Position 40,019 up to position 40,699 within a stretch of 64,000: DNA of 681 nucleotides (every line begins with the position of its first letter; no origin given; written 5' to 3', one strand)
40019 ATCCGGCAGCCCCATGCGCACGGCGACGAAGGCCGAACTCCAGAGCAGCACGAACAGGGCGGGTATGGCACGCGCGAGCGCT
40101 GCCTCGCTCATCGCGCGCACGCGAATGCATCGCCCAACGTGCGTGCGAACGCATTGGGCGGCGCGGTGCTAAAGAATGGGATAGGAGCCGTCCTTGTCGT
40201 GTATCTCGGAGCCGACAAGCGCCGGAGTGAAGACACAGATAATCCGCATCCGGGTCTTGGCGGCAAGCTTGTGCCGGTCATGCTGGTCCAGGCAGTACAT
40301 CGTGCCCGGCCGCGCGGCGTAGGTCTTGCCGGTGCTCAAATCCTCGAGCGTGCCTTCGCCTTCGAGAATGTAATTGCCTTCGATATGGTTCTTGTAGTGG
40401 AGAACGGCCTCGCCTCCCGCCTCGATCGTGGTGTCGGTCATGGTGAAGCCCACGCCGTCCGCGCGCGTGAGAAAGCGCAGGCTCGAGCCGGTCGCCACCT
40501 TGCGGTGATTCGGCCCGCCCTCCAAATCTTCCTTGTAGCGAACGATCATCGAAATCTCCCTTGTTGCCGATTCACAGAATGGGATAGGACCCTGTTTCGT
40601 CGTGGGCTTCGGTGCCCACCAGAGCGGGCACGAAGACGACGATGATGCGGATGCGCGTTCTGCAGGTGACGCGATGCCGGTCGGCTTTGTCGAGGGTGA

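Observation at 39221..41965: Two tandem solitary EctC-like cupins sandwiched between two EamA/DMT transporters, no ectA/ectB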

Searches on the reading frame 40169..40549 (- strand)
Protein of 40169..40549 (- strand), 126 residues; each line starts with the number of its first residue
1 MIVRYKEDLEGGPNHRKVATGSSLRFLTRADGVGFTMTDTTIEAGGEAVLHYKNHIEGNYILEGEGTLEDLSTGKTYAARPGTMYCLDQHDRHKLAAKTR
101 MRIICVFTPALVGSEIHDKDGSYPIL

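Call 3: search_protein_families(library=pfam, proteins=[window:40169-40549:-], max_evalue=0.01)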
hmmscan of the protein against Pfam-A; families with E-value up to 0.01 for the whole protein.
window:40169-40549:- (126 aa): 2 families
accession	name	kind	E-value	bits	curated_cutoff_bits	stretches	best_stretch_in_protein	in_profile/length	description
PF06339.18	Ectoine_synth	-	1.4e-44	151.8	27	1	1-125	1-125/127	Ectoine synthase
PF07883.17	Cupin_2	-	8.2e-08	32.3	27.2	1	41-107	4-70/70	Cupin domain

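Call 4: search_protein_families(library=ncbifam, proteins=[window:40169-40549:-], max_evalue=0.01)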
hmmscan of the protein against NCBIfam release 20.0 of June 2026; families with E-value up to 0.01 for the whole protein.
window:40169-40549:- (126 aa): 1 family
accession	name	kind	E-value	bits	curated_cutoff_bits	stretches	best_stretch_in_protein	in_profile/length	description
NF009806.0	PRK13290.1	subfamily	8.8e-45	151.9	128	1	1-125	1-125/130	ectoine synthase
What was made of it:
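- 40169..40549 (-): EctC-like copy B, 126 aa. It keeps the Fe triad Glu57/Tyr85/His93 and Arg25, Thr40, Tyr52 and Phe107. It has Gly21 for Trp, Thr38 and His51. PF06339 at 151.8 bits and NF009806 at 151.9 bits (calls 3, 4).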

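Call 6: find_encoding_contigs(protein=window:40169-40549:-, flank=10000, max_places=8)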
Protein window:40169-40549:- (126 aa): no gene with exactly this product is on record in the collection.

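Call 11: find_homologous_proteins(query=window:40169-40549:-, max_evalue=0.00001)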
Query window:40169-40549:- (126 aa): 222 proteins with E <= 0.00001 among 241 candidates; the best 120 are listed.
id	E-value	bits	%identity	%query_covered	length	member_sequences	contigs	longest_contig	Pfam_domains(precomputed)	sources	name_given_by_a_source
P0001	1.4e-77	276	98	100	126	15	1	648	PF06339.19,PF07883.18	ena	-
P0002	6.2e-69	248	84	100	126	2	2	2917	PF06339.19,PF07883.18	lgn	-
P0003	4.2e-68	245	83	100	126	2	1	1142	PF06339.19,PF07883.18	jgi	jgi:L-ectoine synthase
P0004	3.6e-66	239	85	100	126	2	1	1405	PF06339.19,PF07883.18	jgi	jgi:L-ectoine synthase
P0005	1.5e-65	237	82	100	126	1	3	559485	PF06339.19,PF07883.18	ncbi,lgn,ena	ncbi:MAG: ectoine synthase [Alphaproteobacteria bacterium]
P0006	4.1e-64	232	80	100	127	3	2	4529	PF06339.19,PF07883.18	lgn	-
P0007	2.0e-63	230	80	100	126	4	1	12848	PF06339.19,PF07883.18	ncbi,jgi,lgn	jgi:L-ectoine synthase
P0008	5.9e-62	225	79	100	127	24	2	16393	PF06339.19,PF07883.18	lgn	-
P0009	9.0e-61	221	78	100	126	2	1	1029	PF06339.19,PF07883.18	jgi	jgi:L-ectoine synthase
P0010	1.0e-59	218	78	100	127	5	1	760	PF06339.19,PF07883.18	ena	-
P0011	1.3e-49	185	67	100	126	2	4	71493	PF06339.19,PF07883.18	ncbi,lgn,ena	-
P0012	2.1e-47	178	65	100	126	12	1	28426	PF06339.19,PF07883.18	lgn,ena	-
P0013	7.1e-46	173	62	100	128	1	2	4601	PF06339.19,PF07883.18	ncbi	-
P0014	9.3e-46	173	63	100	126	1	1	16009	PF06339.19,PF07883.18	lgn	-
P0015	1.2e-45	173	59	100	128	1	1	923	PF06339.19,PF07883.18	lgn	-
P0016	1.7e-45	172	59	100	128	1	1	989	PF06339.19,PF07883.18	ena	-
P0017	1.8e-45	172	59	100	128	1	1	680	PF06339.19,PF07883.18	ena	-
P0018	3.4e-45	171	63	100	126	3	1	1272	PF06339.19,PF07883.18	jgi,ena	jgi:L-ectoine synthase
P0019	5.3e-45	170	61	100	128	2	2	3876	PF06339.19,PF07883.18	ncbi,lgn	-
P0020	9.2e-45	170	58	100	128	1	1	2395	PF06339.19,PF07883.18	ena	-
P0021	1.2e-44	169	62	100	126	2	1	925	PF06339.19,PF07883.18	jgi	jgi:L-ectoine synthase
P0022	3.0e-44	168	62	100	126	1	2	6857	PF06339.19,PF07883.18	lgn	-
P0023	4.5e-44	167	62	100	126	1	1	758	PF06339.19,PF07883.18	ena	-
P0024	5.5e-44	167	60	100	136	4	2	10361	PF06339.19,PF07883.18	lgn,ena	-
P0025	7.8e-44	167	57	100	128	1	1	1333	PF06339.19,PF07883.18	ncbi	-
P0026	1.4e-43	166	61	98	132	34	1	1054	PF06339.19,PF07883.18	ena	-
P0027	1.6e-43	166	60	99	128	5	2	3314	PF06339.19,PF07883.18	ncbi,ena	-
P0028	2.1e-43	165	60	99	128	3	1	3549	PF06339.19,PF07883.18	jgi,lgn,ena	jgi:L-ectoine synthase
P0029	2.2e-43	165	60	99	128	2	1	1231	PF06339.19,PF07883.18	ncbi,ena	-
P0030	2.3e-43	165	60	100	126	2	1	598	PF06339.19,PF07883.18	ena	-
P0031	2.6e-43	165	61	100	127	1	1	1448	PF06339.19,PF07883.18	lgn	-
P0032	3.3e-43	165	61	100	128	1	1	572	PF06339.19,PF07883.18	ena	-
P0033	4.3e-43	164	58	98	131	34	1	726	PF06339.19,PF07883.18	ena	-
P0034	4.6e-43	164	61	100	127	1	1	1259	PF06339.19,PF07883.18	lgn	-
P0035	5.8e-43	164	56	100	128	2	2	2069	PF06339.19,PF07883.18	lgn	-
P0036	6.2e-43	164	62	100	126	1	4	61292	PF06339.19,PF07883.18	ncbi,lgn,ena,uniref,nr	ncbi:MAG: cupin domain-containing protein [Actinobacteria bacterium]|uniref:L-ectoine synthase n=1 T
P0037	7.7e-43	164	61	100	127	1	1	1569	PF06339.19,PF07883.18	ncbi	ncbi:MAG: ectoine synthase [Methyloligellaceae bacterium]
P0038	1.3e-42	163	56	100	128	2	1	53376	PF06339.19,PF07883.18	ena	-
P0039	1.4e-42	163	56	100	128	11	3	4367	PF06339.19,PF07883.18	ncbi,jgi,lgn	ncbi:MAG: ectoine synthase [Alphaproteobacteria bacterium]|jgi:L-ectoine synthase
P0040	1.9e-42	162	59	99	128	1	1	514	PF06339.19,PF07883.18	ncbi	-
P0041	2.8e-42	162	59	99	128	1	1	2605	PF06339.19,PF07883.18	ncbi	-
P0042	3.3e-42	161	61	100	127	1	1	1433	PF06339.19,PF07883.18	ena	-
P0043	3.4e-42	161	59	100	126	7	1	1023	PF06339.19,PF07883.18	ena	-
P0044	6.3e-42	161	61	100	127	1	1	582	PF06339.19,PF07883.18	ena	-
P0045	8.4e-42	160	58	100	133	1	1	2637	PF06339.19,PF07883.18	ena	-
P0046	8.6e-42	160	60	100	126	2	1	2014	PF06339.19,PF07883.18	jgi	jgi:L-ectoine synthase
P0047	1.1e-41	160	56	100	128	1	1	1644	PF06339.19,PF07883.18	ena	-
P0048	2.0e-41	159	58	100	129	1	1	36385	PF06339.19,PF07883.18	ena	-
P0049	2.4e-41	159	60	100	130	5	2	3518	PF06339.19,PF07883.18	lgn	-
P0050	2.7e-41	159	56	100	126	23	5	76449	PF06339.19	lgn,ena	-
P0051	4.5e-41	158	58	100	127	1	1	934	PF06339.19,PF07883.18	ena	-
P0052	6.3e-41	157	59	100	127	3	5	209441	PF06339.19,PF07883.18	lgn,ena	-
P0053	1.1e-40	156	58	100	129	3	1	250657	PF06339.19,PF07883.18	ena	-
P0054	1.1e-40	156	59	98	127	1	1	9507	PF06339.19,PF07883.18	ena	-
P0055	1.1e-40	156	58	100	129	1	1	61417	PF06339.19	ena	-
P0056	1.6e-40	156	58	100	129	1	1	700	PF06339.19,PF07883.18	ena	-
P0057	1.6e-40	156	58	100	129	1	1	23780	PF06339.19,PF07883.18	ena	-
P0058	2.5e-40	155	60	100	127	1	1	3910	PF06339.19,PF07883.18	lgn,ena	-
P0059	4.0e-40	155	56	99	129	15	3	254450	PF06339.19,PF07883.18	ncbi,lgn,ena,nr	ncbi:MAG: cupin domain-containing protein [Alphaproteobacteria bacterium]|nr:cupin domain-containing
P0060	5.1e-40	154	57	100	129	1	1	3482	PF06339.19,PF07883.18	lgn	-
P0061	5.1e-40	154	59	100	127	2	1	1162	PF06339.19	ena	-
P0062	6.8e-40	154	57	100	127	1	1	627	PF06339.19,PF07883.18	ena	-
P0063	7.3e-40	154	58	100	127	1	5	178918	PF06339.19,PF07883.18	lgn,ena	-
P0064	8.7e-40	154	57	100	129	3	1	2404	PF06339.19,PF07883.18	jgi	jgi:L-ectoine synthase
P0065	1.3e-39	153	58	100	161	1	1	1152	PF06339.19,PF07883.18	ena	-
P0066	1.6e-39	153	57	100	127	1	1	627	PF06339.19,PF07883.18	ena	-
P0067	2.0e-39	152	58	100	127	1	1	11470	PF06339.19,PF07883.18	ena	-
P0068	2.5e-39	152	59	100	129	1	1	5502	PF06339.19,PF07883.18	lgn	-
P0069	3.0e-39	152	54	100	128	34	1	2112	PF06339.19,PF07883.18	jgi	jgi:L-ectoine synthase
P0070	3.5e-39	152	66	78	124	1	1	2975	PF06339.19,PF07883.18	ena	-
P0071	3.9e-39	152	56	100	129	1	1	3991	PF06339.19,PF07883.18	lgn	-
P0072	9.9e-39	150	56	99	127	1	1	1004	PF06339.19,PF07883.18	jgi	-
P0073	1.1e-38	150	54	98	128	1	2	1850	PF06339.19,PF07883.18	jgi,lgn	-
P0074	1.8e-38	149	56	100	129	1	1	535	PF06339.19,PF07883.18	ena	-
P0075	2.0e-38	149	55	98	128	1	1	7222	PF06339.19,PF07883.18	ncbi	-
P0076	2.0e-38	149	57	100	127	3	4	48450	PF06339.19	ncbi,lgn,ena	-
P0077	2.1e-38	149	56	98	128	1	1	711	PF06339.19,PF07883.18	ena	-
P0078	4.2e-38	148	66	79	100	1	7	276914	PF06339.19,PF07883.18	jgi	-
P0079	5.4e-38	148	56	100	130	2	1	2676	PF06339.19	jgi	jgi:L-ectoine synthase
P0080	6.7e-38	148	56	98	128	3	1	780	PF06339.19,PF07883.18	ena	-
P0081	8.6e-38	147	54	98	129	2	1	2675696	PF06339.19,PF07883.18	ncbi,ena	-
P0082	1.0e-37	147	56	100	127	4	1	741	PF06339.19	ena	-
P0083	1.0e-37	147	55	100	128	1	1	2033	PF06339.19,PF07883.18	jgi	-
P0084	1.1e-37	147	54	100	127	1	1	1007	PF06339.19,PF07883.18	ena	-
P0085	1.3e-37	147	54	99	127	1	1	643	PF06339.19,PF07883.18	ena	-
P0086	1.3e-37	147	57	100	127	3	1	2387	PF06339.19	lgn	-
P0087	1.7e-37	146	54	100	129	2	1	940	PF06339.19,PF07883.18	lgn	-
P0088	1.8e-37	146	57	100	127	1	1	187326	PF06339.19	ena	-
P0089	1.9e-37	146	55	98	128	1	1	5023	PF06339.19,PF07883.18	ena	-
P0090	1.9e-37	146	54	100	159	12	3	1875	PF06339.19,PF07883.18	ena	-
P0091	2.0e-37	146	54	98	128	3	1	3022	PF06339.19,PF07883.18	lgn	-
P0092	2.6e-37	146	56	99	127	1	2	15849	PF06339.19,PF07883.18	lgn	-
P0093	3.0e-37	145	53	100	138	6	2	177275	PF06339.19,PF07883.18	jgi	jgi:L-ectoine synthase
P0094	3.7e-37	145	56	100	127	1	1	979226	PF06339.19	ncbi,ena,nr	ncbi:ectoine synthase [bacterium]|nr:ectoine synthase [bacterium]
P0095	3.9e-37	145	54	100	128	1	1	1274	PF06339.19,PF07883.18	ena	-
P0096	4.4e-37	145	53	99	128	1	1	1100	PF06339.19,PF07883.18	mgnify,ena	mgnify:CR=1 FL=1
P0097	5.2e-37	145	52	100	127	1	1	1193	PF06339.19,PF07883.18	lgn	-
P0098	5.7e-37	145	54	100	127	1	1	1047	PF06339.19,PF07883.18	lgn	-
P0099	8.4e-37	144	53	99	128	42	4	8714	PF06339.19,PF07883.18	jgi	jgi:L-ectoine synthase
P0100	1.2e-36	144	54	99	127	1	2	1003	PF06339.19,PF07883.18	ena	-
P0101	1.3e-36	143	52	99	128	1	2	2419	PF06339.19,PF07883.18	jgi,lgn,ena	-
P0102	1.4e-36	143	54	100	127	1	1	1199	PF06339.19,PF07883.18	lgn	-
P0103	1.5e-36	143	54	100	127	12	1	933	PF06339.19,PF07883.18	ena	-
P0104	1.5e-36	143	56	100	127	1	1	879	PF06339.19,PF07883.18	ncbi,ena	-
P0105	1.6e-36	143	54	100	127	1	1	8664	PF06339.19,PF07883.18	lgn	-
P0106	1.7e-36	143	54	100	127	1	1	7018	PF06339.19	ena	-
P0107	1.7e-36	143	52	100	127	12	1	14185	PF06339.19,PF07883.18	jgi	-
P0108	2.7e-36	142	54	100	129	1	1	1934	PF06339.19,PF07883.18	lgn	-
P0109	3.3e-36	142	53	98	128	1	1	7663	PF06339.19,PF07883.18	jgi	jgi:L-ectoine synthase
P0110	3.3e-36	142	56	100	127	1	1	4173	PF06339.19,PF07883.18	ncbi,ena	-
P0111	3.5e-36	142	54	100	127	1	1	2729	PF06339.19,PF07883.18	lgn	-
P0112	4.2e-36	142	51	99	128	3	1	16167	PF06339.19,PF07883.18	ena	-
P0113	4.7e-36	142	53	100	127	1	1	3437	PF06339.19,PF07883.18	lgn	-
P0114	5.5e-36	141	53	98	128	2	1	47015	PF06339.19,PF07883.18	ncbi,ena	-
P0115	5.9e-36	141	52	100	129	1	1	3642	PF06339.19,PF07883.18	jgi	jgi:L-ectoine synthase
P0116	1.0e-35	140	54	100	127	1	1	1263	PF06339.19,PF07883.18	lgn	-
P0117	1.4e-35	140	51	99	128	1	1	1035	PF06339.19,PF07883.18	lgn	-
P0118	1.8e-35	140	53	100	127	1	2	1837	PF06339.19,PF07883.18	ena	-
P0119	2.5e-35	139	53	100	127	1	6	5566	PF06339.19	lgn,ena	-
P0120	2.7e-35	139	52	98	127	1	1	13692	PF06339.19,PF07883.18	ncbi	ncbi:MAG: ectoine synthase [Pseudomonadota bacterium]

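Call 12: find_encoding_contigs(protein=P0005, flank=10000, max_places=3)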
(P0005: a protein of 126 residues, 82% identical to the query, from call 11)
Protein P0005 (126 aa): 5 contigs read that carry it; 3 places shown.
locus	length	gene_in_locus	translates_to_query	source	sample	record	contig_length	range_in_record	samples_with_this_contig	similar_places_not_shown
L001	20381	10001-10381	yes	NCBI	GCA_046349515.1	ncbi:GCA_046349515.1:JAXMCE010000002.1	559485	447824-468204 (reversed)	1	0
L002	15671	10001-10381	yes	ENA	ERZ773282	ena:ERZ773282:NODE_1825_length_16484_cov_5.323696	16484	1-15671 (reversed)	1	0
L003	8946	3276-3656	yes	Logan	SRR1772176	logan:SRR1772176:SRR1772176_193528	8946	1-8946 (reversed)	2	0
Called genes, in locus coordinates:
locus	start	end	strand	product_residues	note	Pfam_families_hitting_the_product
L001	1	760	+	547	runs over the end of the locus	PF20142:Scaffold, PF01471:PG_binding_1, PF03734:YkuD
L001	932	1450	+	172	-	PF05951:Peptidase_M15_2, PF08291:Peptidase_M15_3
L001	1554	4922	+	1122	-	PF00536:SAM_1, PF07647:SAM_2, PF00211:Guanylate_cyc, PF13191:AAA_16, PF13401:AAA_22 (weak), PF13424:TPR_12 (weak)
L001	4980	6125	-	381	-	PF25371:DUF7884 (weak), PF02353:CMAS, PF13489:Methyltransf_23, PF13847:Methyltransf_31 (weak), PF08241:Methyltransf_11, PF08242:Methyltransf_12, PF13649:Methyltransf_25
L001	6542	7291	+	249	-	PF04402:SIMPL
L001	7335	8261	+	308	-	PF00892:EamA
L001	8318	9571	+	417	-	PF00282:Pyridoxal_deC, PF00155:Aminotran_1_2 (faint)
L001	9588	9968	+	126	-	PF06339:Ectoine_synth, PF07883:Cupin_2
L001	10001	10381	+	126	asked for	PF06339:Ectoine_synth, PF07883:Cupin_2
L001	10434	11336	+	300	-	PF00892:EamA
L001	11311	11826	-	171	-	PF09411:PagL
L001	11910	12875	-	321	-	PF00561:Abhydrolase_1, PF12146:Hydrolase_4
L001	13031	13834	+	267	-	PF00565:SNase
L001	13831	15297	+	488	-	PF01435:Peptidase_M48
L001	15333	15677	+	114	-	PF08734:GYD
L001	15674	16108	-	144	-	PF12694:cpYpsA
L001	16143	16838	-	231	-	PF13489:Methyltransf_23 (weak), PF05175:MTS (weak), PF13649:Methyltransf_25, PF13847:Methyltransf_31 (weak), PF08241:Methyltransf_11, PF08242:Methyltransf_12 (weak)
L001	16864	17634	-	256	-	PF01177:Asp_Glu_race (weak)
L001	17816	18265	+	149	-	PF13279:4HBT_2, PF03061:4HBT (weak)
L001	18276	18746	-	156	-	PF01575:MaoC_dehydratas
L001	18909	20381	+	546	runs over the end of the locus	PF00501:AMP-binding, PF13193:AMP-binding_C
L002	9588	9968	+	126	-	PF06339:Ectoine_synth, PF07883:Cupin_2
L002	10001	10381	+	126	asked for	PF06339:Ectoine_synth, PF07883:Cupin_2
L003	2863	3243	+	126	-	PF06339:Ectoine_synth, PF07883:Cupin_2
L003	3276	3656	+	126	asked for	PF06339:Ectoine_synth, PF07883:Cupin_2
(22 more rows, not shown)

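Call 13: find_encoding_contigs(protein=P0011, flank=10000, max_places=3)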
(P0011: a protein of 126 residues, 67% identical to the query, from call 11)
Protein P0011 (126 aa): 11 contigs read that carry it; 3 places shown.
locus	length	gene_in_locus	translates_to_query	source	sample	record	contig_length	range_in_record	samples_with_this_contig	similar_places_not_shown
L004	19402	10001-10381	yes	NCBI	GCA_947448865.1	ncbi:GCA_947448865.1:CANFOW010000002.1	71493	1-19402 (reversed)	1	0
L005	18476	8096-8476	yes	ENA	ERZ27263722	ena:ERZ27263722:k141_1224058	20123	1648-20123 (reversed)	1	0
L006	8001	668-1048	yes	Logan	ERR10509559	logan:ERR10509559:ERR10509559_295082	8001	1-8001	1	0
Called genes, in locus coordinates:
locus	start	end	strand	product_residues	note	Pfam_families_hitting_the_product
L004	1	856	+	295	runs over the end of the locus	PF01370:Epimerase, PF13460:NAD_binding_10 (weak), PF08338:DUF1731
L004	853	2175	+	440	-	PF00890:FAD_binding_2 (weak), PF01266:DAO, PF01494:FAD_binding_3 (weak), PF07992:Pyr_redox_2 (faint), PF01593:Amino_oxidase, PF13450:NAD_binding_8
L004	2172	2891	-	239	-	PF03575:Peptidase_S51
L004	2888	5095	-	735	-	PF03176:MMPL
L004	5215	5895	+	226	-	PF21948:LplA-B_cat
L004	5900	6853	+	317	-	PF16881:LIAS_N (weak), PF04055:Radical_SAM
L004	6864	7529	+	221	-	PF13829:DUF4191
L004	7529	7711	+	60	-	-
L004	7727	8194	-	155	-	PF06271:RDD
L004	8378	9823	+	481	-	PF03951:Gln-synt_N, PF00120:Gln-synt_C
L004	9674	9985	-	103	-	-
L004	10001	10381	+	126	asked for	PF06339:Ectoine_synth, PF07883:Cupin_2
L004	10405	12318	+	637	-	PF20434:BD-FAE, PF00326:Peptidase_S9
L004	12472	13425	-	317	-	PF00248:Aldo_ket_red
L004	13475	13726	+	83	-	PF00462:Glutaredoxin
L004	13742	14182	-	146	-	PF00583:Acetyltransf_1, PF13673:Acetyltransf_10, PF13508:Acetyltransf_7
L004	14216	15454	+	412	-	PF07690:MFS_1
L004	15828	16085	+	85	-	PF13560:HTH_31 (weak), PF01381:HTH_3 (weak), PF13443:HTH_26 (weak)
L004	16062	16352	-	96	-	-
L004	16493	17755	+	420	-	PF01566:Nramp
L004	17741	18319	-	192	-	PF02632:BioY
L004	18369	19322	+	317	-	PF02423:OCD_Mu_crystall, PF01488:Shikimate_DH (weak)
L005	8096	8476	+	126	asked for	PF06339:Ectoine_synth, PF07883:Cupin_2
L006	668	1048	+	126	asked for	PF06339:Ectoine_synth, PF07883:Cupin_2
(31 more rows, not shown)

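Call 15: search_solved_structures(query=window:40169-40549:-, show_alignments=3)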
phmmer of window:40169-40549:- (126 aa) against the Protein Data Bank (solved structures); distinct sequences matched with E-value up to 0.001: 4.
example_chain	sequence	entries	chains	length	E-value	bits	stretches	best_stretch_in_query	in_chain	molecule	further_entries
5onn_A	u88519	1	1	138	1.1e-34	122.6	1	1-126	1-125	L-ectoine synthase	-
5ono_A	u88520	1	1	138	1.1e-34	122.6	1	1-126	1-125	L-ectoine synthase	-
5onm_A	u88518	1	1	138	1.2e-34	122.4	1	1-126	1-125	L-ectoine synthase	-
5bxx_A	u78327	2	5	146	9.2e-32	113.1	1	2-124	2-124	L-ectoine synthase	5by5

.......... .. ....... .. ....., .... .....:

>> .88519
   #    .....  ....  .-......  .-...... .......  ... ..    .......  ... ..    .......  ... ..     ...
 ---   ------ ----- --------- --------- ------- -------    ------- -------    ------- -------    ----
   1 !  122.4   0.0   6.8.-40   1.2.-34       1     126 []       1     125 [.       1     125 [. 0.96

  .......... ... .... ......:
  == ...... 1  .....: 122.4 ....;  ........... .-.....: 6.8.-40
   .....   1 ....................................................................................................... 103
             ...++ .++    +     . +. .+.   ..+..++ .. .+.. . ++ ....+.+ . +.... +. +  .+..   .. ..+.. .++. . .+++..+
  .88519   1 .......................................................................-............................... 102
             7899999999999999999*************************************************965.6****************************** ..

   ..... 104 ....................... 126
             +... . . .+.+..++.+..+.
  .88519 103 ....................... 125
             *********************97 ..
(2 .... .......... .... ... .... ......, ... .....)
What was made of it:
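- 40169..40549 (-): PDB 5ONN matches at E 1.1e-34 (call 15).
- On Ectoine synthase family (Pfam PF06339 / NCBIfam NF009806): B was tested by sequence only, E 1e-34 to 5ONN (call 15).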

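Call 22: find_encoding_contigs(protein=P0012, flank=10000, max_places=3)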
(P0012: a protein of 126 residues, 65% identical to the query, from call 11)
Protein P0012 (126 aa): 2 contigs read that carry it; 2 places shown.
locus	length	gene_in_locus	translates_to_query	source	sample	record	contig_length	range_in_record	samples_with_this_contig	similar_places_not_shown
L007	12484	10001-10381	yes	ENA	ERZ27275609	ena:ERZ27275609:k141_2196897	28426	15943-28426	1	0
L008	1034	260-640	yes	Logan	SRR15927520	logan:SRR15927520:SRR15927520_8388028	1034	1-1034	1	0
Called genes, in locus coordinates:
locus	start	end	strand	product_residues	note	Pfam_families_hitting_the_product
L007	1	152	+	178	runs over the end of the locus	PF00903:Glyoxalase (weak), PF13669:Glyoxalase_4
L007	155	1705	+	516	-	PF01019:G_glu_transpept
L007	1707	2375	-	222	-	PF01625:PMSR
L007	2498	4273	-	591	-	PF02771:Acyl-CoA_dh_N, PF02770:Acyl-CoA_dh_M, PF00441:Acyl-CoA_dh_1, PF22924:ACOX_C_alpha1 (weak), PF12806:Acyl-CoA_dh_C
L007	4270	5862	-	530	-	PF00501:AMP-binding, PF13193:AMP-binding_C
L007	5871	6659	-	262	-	PF00378:ECH_1, PF16113:ECH_2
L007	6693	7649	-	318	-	PF02737:3HCDH_N, PF00725:3HCDH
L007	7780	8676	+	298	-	PF00892:EamA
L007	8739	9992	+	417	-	PF00282:Pyridoxal_deC, PF00266:Aminotran_5 (weak), PF00155:Aminotran_1_2 (faint)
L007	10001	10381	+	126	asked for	PF06339:Ectoine_synth, PF07883:Cupin_2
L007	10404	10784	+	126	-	PF06339:Ectoine_synth, PF07883:Cupin_2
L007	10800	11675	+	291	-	PF00892:EamA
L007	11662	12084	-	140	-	PF09411:PagL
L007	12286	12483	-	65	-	?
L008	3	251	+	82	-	?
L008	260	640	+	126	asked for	PF06339:Ectoine_synth, PF07883:Cupin_2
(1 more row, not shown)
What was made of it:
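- The upstream flank differs between lineages, yet both EamA genes stay attached to the cupins (calls 12, 22).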
